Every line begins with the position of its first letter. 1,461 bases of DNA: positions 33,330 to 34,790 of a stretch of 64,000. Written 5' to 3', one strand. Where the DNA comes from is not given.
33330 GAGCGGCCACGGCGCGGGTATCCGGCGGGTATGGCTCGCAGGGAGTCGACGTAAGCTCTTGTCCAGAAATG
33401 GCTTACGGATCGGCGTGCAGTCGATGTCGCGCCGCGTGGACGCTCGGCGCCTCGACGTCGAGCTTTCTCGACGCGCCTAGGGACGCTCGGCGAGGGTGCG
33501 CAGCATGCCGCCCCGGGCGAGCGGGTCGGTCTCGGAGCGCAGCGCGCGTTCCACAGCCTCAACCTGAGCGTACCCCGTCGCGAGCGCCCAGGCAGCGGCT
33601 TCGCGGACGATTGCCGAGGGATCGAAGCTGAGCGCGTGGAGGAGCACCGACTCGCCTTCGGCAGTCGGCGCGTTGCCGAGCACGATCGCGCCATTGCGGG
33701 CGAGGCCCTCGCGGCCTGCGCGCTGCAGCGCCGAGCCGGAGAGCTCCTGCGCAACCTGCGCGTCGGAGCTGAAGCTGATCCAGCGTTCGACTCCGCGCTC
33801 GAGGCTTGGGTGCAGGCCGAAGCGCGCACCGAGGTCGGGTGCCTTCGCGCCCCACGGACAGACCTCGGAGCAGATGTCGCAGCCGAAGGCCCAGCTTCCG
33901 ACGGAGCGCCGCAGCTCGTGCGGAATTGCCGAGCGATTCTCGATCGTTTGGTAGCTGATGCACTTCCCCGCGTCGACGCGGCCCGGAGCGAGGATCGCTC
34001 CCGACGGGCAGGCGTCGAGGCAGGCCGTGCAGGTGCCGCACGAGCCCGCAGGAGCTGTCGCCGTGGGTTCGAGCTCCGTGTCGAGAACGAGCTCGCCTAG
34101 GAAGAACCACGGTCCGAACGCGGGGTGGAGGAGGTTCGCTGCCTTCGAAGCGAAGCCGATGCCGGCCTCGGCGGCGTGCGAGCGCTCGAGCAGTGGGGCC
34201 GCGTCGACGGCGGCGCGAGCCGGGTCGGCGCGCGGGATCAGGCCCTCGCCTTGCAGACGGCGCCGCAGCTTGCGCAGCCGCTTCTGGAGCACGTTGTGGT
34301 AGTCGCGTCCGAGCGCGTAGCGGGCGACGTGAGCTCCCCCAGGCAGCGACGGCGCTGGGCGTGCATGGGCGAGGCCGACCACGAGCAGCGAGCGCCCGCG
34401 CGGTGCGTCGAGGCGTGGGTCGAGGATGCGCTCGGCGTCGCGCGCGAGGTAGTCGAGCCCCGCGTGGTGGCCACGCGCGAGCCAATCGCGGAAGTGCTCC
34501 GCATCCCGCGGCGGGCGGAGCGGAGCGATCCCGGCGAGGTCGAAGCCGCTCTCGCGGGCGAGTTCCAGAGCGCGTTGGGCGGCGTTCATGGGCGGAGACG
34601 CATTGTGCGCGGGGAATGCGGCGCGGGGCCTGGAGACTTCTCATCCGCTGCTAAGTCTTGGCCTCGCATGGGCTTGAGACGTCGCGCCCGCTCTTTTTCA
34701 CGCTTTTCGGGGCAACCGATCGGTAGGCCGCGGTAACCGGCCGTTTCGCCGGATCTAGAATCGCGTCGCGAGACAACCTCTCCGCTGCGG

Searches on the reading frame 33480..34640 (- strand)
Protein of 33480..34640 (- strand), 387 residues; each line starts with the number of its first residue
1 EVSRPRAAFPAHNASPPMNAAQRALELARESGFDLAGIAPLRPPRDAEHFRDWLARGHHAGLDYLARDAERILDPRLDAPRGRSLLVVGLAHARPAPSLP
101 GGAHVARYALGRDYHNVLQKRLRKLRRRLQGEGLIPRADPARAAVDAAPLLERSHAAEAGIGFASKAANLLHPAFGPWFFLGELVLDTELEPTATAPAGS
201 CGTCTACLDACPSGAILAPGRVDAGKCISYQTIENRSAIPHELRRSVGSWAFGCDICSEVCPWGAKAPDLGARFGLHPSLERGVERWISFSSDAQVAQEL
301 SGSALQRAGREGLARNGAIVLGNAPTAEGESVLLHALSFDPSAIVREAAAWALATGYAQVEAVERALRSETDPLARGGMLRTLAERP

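Call 69: search_protein_families(library=pfam, proteins=[window:33480-34640:-], max_evalue=0.001)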
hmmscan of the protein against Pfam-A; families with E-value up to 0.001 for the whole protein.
window:33480-34640:- (387 aa): 8 families
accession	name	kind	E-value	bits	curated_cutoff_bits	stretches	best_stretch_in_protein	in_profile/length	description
PF13484.11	Fer4_16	-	3.6e-22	79.3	30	1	201-264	2-66/66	4Fe-4S double cluster binding domain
PF08331.15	QueG_DUF1730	-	2.3e-12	47.1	25.1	1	74-146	3-76/77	Epoxyqueuosine reductase QueG, DUF1730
PF13187.11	Fer4_9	-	6e-06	26.6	27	0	199-216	35-52/52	4Fe-4S dicluster domain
PF12838.12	Fer4_7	-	2.1e-05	25.3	27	1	201-265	2-52/52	4Fe-4S dicluster domain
PF13646.12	HEAT_2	-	0.00012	22.7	27.7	1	305-383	8-87/88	HEAT repeats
PF13237.11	Fer4_10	-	0.00017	21.9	25.5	0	200-213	8-21/53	4Fe-4S dicluster domain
PF00037.32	Fer4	-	0.00029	21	21.1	0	253-265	10-22/24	4Fe-4S binding domain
PF13183.11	Fer4_8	-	0.00052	20.9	27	0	194-214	47-67/68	4Fe-4S dicluster domain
